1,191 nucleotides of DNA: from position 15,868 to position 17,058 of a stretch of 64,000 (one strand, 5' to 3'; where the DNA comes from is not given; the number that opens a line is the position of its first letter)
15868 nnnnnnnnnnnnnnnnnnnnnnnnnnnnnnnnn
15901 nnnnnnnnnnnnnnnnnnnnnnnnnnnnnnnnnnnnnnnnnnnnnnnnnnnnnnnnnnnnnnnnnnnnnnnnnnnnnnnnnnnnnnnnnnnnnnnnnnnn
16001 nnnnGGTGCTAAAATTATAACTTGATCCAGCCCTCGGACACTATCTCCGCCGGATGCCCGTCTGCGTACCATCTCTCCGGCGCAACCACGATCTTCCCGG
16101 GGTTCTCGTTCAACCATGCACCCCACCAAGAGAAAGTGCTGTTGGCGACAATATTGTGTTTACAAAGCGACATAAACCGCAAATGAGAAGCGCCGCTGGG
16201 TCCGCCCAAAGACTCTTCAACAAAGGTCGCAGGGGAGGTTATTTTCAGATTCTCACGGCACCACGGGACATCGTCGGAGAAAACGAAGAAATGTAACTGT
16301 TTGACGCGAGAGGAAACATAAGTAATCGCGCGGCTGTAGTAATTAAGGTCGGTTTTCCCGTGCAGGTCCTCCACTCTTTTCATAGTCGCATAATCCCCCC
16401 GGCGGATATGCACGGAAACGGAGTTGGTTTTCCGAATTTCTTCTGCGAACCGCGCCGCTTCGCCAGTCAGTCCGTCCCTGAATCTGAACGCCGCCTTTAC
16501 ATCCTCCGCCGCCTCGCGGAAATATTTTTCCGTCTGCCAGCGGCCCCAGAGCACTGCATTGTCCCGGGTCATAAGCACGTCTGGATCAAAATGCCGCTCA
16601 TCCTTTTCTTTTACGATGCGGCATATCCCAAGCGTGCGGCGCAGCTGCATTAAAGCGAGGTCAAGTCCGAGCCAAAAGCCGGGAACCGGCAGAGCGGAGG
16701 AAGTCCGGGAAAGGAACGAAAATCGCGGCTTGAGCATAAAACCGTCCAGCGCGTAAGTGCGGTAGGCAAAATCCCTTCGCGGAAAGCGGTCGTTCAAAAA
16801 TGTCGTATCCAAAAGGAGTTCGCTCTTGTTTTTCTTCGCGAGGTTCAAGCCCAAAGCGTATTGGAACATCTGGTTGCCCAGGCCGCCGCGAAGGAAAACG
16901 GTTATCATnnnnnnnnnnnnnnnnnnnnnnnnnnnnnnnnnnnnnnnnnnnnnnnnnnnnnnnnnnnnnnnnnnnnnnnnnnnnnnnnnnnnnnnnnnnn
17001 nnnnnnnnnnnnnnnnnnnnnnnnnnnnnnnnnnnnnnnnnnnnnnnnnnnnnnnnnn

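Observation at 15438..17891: GDP-mannose 3,5-epimerase homolog translationally coupled to a GT11 glycosyltransferase, next to GmhA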

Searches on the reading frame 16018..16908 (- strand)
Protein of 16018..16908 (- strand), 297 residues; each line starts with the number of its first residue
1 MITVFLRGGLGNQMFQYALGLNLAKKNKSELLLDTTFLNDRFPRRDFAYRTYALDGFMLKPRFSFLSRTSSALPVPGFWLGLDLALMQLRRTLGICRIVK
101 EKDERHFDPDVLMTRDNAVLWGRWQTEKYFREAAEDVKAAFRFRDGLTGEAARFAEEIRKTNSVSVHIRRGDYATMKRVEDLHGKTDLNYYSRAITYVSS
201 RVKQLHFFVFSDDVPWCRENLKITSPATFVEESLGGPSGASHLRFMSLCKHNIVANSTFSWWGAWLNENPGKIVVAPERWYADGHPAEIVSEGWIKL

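Call 4: search_protein_families(library=pfam, proteins=[window:16018-16908:-], max_evalue=0.01)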
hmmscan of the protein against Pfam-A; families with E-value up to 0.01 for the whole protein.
window:16018-16908:- (297 aa): 1 family
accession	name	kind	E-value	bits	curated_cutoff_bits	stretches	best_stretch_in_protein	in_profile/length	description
PF01531.22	Glyco_transf_11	-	1.5e-34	120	23.9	1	1-295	1-295/298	Glycosyl transferase family 11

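Call 5: search_protein_families(library=ncbifam, proteins=[window:16018-16908:-], max_evalue=0.01)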
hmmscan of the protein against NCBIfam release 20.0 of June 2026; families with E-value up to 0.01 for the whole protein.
window:16018-16908:- (297 aa): 0 families

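Call 7: search_solved_structures(query=window:16018-16908:-, max_evalue=0.001, show_alignments=2)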
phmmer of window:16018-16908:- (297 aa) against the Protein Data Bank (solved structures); distinct sequences matched with E-value up to 0.001: 0.

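Call 35: find_homologous_proteins(query=window:16018-16908:-, max_evalue=1e-10)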
Query window:16018-16908:- (297 aa): 7842 proteins with E <= 1e-10 among 8000 candidates; the best 120 are listed.
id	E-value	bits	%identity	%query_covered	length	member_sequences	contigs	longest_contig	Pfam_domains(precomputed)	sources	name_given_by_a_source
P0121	7.0e-203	690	100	100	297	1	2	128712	PF01531.23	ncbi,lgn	-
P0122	1.1e-141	489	70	100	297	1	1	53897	PF01531.23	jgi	jgi:hypothetical protein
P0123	3.1e-131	455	66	100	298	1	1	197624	PF01531.23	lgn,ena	-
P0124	2.2e-130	452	65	99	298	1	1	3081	PF01531.23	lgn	-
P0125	8.6e-130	450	64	100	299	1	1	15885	PF01531.23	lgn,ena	-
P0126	1.8e-125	436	62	100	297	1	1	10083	PF01531.23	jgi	jgi:hypothetical protein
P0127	1.6e-124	433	61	100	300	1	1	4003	PF01531.23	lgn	-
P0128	2.0e-124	433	62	100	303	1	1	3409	PF01531.23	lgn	-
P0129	6.3e-124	431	63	100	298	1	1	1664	PF01531.23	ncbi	-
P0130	9.8e-124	430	61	100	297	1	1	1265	PF01531.23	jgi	-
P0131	2.9e-120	419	60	100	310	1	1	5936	PF01531.23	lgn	-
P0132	5.0e-119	415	61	100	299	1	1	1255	PF01531.23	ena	-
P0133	1.2e-118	414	60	100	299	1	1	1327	PF01531.23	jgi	jgi:Glycosyl transferase family 11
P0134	2.1e-118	413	59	100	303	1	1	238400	PF01531.23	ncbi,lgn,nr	ncbi:MAG: alpha-1,2-fucosyltransferase [Candidatus Liptonbacteria bacterium]|nr:alpha-1,2-fucosyltra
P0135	3.4e-118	412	58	100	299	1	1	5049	PF01531.23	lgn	-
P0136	4.3e-118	412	56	100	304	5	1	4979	PF01531.23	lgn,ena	-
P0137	8.6e-118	411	59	100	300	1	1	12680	PF01531.23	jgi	jgi:hypothetical protein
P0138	1.3e-116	407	58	100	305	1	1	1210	PF01531.23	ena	-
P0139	1.8e-116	407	59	100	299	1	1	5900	PF01531.23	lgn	-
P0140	4.2e-116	405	57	100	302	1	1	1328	PF01531.23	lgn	-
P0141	4.3e-116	405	59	100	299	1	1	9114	PF01531.23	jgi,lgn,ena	-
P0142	4.7e-116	405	58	99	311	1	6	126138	PF01531.23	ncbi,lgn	-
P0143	5.9e-116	405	58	100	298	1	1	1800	PF01531.23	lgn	-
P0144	7.6e-116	405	57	100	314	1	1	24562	PF01531.23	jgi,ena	-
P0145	1.8e-115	403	55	100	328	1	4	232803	PF01531.23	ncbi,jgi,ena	-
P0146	2.4e-115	403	58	100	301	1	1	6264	PF01531.23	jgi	jgi:hypothetical protein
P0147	2.6e-115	403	58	100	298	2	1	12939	PF01531.23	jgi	jgi:hypothetical protein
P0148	3.9e-115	402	58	100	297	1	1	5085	PF01531.23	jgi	jgi:Glycosyl transferase family 11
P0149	4.0e-115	402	59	100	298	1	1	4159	PF01531.23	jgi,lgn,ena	-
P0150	4.1e-115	402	59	100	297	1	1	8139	PF01531.23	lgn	-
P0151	4.3e-115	402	57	100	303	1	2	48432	PF01531.23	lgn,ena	-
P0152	5.7e-115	402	58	100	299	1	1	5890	PF01531.23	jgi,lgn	jgi:hypothetical protein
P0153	8.6e-115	401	57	100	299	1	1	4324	PF01531.23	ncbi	-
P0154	1.5e-114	400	57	100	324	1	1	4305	PF01531.23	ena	-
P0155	3.9e-114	399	56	100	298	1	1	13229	PF01531.23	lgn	-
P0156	4.3e-114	399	58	99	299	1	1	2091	PF01531.23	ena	-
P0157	4.7e-114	399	58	100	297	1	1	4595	PF01531.23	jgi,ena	-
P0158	8.9e-114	398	58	100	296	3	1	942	PF01531.23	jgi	jgi:hypothetical protein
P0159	1.4e-113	397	59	100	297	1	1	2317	PF01531.23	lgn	-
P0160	1.6e-113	397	57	100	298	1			PF01531.23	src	-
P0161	1.8e-113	397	59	100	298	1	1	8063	PF01531.23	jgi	jgi:hypothetical protein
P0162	2.1e-113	397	56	100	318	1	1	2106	PF01531.23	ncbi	-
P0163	2.9e-113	396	53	100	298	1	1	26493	PF01531.23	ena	-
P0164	3.7e-113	396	58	100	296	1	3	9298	PF01531.23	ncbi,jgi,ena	-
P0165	4.5e-113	395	57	100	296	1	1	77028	PF01531.23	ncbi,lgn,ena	-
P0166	8.0e-113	395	56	100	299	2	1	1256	PF01531.23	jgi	-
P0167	1.2e-112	394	60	100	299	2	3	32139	PF01531.23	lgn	-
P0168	1.2e-112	394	56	100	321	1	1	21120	PF01531.23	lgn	-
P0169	1.2e-112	394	57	100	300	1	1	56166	PF01531.23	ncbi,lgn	-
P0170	1.7e-112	394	56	100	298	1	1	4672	PF01531.23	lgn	-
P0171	2.0e-112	393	63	96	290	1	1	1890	PF01531.23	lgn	-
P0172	3.3e-112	393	56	100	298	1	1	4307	PF01531.23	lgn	-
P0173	3.8e-112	392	57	100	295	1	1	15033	PF01531.23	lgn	-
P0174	4.6e-112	392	57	100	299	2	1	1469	PF01531.23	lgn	-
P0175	4.9e-112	392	56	100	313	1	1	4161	PF01531.23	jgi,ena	-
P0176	5.1e-112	392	57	100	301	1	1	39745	PF01531.23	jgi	jgi:hypothetical protein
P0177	7.5e-112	391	58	100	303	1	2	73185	PF01531.23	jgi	jgi:hypothetical protein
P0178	9.7e-112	391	56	100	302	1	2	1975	PF01531.23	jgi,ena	-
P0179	1.2e-111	391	58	100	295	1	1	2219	PF01531.23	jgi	jgi:hypothetical protein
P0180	1.3e-111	391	56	100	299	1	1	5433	PF01531.23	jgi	jgi:hypothetical protein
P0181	1.9e-111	390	56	99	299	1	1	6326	PF01531.23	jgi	jgi:hypothetical protein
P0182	2.8e-111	390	58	100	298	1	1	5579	PF01531.23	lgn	-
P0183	5.8e-111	389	58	100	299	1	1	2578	PF01531.23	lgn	-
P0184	7.4e-111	388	56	100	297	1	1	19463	PF01531.23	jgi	jgi:hypothetical protein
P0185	2.8e-110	386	56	100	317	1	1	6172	PF01531.23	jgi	jgi:hypothetical protein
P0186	3.5e-110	386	57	100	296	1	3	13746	PF01531.23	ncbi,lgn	-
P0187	3.8e-110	386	56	100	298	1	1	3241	PF01531.23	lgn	-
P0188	4.3e-110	386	56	100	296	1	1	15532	PF01531.23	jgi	jgi:hypothetical protein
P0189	5.4e-110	385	56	100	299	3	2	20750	PF01531.23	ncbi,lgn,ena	-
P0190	6.4e-110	385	57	100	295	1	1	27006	PF01531.23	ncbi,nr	ncbi:MAG: alpha-1,2-fucosyltransferase [bacterium]|nr:alpha-1,2-fucosyltransferase [bacterium]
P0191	1.0e-109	384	57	100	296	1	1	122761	PF01531.23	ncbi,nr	ncbi:MAG: alpha-1,2-fucosyltransferase [Patescibacteria group bacterium]|nr:alpha-1,2-fucosyltransfe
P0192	1.2e-109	384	56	100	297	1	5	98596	PF01531.23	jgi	jgi:hypothetical protein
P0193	1.2e-109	384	58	100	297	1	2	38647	PF01531.23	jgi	jgi:hypothetical protein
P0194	1.2e-109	384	54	100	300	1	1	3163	PF01531.23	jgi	jgi:hypothetical protein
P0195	1.6e-109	384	56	100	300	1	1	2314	PF01531.23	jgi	jgi:hypothetical protein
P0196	1.7e-109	384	55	100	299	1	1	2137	PF01531.23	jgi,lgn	-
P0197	2.7e-109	383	56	100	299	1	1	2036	PF01531.23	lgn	-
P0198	3.8e-109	383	55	100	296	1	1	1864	PF01531.23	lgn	-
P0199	3.9e-109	383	56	100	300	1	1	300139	PF01531.23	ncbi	-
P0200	5.1e-109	382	56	100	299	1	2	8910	PF01531.23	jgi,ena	-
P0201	5.5e-109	382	58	100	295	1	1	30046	PF01531.23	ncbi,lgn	-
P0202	8.0e-109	381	55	100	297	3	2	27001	PF01531.23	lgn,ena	-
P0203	8.6e-109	381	56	100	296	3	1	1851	PF01531.23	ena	-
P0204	1.0e-108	381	55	100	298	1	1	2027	PF01531.23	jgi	-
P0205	1.2e-108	381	55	100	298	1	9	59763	PF01531.23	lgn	-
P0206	1.9e-108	380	56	100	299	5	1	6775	PF01531.23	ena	-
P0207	1.9e-108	380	56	100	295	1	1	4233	PF01531.23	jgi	jgi:hypothetical protein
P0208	2.6e-108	380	55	100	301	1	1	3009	PF01531.23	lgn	-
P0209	2.8e-108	380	55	100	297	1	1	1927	PF01531.23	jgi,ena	-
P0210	4.9e-108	379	56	100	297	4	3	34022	PF01531.23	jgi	jgi:hypothetical protein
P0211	5.4e-108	379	53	100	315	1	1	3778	PF01531.23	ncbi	-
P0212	6.0e-107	375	55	100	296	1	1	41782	PF01531.23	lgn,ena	-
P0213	6.1e-107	375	56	99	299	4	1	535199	PF01531.23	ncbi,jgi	ncbi:MAG: alpha-1,2-fucosyltransferase [Minisyncoccia bacterium]|jgi:hypothetical protein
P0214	6.5e-107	375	56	99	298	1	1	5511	PF01531.23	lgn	-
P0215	6.8e-107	375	54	100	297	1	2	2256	PF01531.23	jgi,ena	jgi:hypothetical protein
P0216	7.1e-107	375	55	100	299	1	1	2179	PF01531.23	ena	-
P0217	1.1e-106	375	55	100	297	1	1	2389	PF01531.23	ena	-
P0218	1.8e-106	374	55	100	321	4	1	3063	PF01531.23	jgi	-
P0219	2.2e-106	374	54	99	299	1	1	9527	PF01531.23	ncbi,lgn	-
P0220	2.3e-106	373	55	100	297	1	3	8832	PF01531.23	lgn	-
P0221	2.4e-106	373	54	100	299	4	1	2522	PF01531.23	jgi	jgi:hypothetical protein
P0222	2.8e-106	373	54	96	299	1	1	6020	PF01531.23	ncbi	-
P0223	3.7e-106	373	55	100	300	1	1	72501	PF01531.23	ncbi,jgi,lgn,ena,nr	ncbi:MAG TPA: alpha-1,2-fucosyltransferase [Candidatus Paceibacterota bacterium]|nr:alpha-1,2-fucosy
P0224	3.8e-106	373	54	100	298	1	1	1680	PF01531.23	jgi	jgi:hypothetical protein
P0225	4.2e-106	373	53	100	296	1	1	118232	PF01531.23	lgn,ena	-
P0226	5.6e-106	372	56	94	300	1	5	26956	PF01531.23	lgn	-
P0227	7.6e-106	372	54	100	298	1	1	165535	PF01531.23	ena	-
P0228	9.0e-106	371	58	97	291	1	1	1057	PF01531.23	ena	-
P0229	1.4e-105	371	55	97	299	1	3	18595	PF01531.23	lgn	-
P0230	1.6e-105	371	56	100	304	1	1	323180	PF01531.23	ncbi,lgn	-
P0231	2.0e-105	370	54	100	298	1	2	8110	PF01531.23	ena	-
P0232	2.0e-105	370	53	100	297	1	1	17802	PF01531.23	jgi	jgi:hypothetical protein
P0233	2.0e-105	370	52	100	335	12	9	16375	PF01531.23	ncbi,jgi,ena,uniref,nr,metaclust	ncbi:MAG: hypothetical protein A3B13_01085 [Candidatus Liptonbacteria bacterium RIFCSPLOWO2_01_FULL_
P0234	2.4e-105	370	51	100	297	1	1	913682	PF01531.23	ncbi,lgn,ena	-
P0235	2.8e-105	370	54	99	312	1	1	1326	PF01531.23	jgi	jgi:Glycosyl transferase family 11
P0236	3.1e-105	370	52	100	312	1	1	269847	PF01531.23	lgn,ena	-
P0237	5.3e-105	369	53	100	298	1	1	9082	PF01531.23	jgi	jgi:hypothetical protein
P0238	5.5e-105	369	55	100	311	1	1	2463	PF01531.23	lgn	-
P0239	1.1e-104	368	55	100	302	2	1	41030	PF01531.23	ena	-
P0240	1.3e-104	368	54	100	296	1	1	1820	PF01531.23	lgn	-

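Call 36: find_encoding_contigs(protein=P0122, flank=8000, max_places=1)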
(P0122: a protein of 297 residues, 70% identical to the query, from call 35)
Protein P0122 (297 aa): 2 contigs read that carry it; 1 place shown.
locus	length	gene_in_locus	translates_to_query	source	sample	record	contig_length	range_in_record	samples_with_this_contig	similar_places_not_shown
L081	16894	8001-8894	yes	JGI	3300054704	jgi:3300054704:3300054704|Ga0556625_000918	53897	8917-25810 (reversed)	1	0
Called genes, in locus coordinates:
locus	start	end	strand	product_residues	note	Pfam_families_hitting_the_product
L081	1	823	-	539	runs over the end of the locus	PF00496:SBP_bac_5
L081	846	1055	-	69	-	PF03840:SecG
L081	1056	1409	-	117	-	PF04020:Phage_holin_4_2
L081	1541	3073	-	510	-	PF01676:Metalloenzyme, PF06415:iPGM_N, PF01663:Phosphodiest (weak)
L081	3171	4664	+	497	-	PF12072:RNase_Y_N, PF08668:HDOD (faint), PF00013:KH_1 (weak), PF01966:HD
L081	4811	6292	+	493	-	PF04932:Wzy_C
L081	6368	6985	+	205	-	PF13428:TPR_14 (faint)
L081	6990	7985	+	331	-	PF01370:Epimerase, PF16363:GDP_Man_Dehyd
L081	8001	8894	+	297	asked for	PF01531:Glyco_transf_11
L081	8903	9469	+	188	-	PF13580:SIS_2, PF01380:SIS (faint)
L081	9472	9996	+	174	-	PF00908:dTDP_sugar_isom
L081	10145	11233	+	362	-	PF13524:Glyco_trans_1_2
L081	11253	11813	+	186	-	PF13580:SIS_2 (faint), PF01380:SIS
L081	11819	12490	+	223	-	PF00834:Ribul_P_3_epim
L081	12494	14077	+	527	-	-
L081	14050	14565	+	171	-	PF08282:Hydrolase_3 (weak)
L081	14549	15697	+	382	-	PF13489:Methyltransf_23, PF08484:Methyltransf_14 (weak)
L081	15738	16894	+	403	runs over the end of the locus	PF13524:Glyco_trans_1_2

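Call 37: find_encoding_contigs(protein=P0123, flank=8000, max_places=1)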
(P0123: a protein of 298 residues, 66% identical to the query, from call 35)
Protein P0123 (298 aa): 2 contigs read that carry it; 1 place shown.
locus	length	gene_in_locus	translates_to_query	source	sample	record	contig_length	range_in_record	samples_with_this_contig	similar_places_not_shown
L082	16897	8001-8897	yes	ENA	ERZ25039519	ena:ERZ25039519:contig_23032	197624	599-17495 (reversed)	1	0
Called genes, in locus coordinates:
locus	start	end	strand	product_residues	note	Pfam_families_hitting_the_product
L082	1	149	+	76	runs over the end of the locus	-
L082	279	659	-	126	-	-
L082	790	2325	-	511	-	PF01676:Metalloenzyme, PF06415:iPGM_N, PF01663:Phosphodiest (faint)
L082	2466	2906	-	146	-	-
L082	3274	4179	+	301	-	PF12072:RNase_Y_N, PF00013:KH_1 (weak)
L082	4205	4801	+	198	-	PF08668:HDOD (faint), PF01966:HD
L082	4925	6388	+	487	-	PF04932:Wzy_C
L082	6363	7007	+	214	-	-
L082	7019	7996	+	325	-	PF01073:3Beta_HSD (weak), PF01370:Epimerase, PF16363:GDP_Man_Dehyd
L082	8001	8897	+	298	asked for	PF01531:Glyco_transf_11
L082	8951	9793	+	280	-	-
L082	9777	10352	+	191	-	PF13580:SIS_2, PF01380:SIS (faint)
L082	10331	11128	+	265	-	PF03372:Exo_endo_phos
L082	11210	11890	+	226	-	-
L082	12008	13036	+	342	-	PF00288:GHMP_kinases_N, PF08544:GHMP_kinases_C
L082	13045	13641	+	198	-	PF13580:SIS_2, PF01380:SIS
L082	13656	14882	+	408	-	PF08421:Methyltransf_13, PF13489:Methyltransf_23, PF08241:Methyltransf_11 (faint), PF08242:Methyltransf_12 (weak), PF08484:Methyltransf_14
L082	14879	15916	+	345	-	PF01073:3Beta_HSD, PF01370:Epimerase, PF04321:RmlD_sub_bind, PF13460:NAD_binding_10 (weak), PF16363:GDP_Man_Dehyd, PF07993:NAD_binding_4 (weak)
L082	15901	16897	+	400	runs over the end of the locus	PF00483:NTP_transferase, PF12804:NTP_transf_3 (weak), PF00702:Hydrolase, PF08645:PNK3P, PF13419:HAD_2 (weak), PF13242:Hydrolase_like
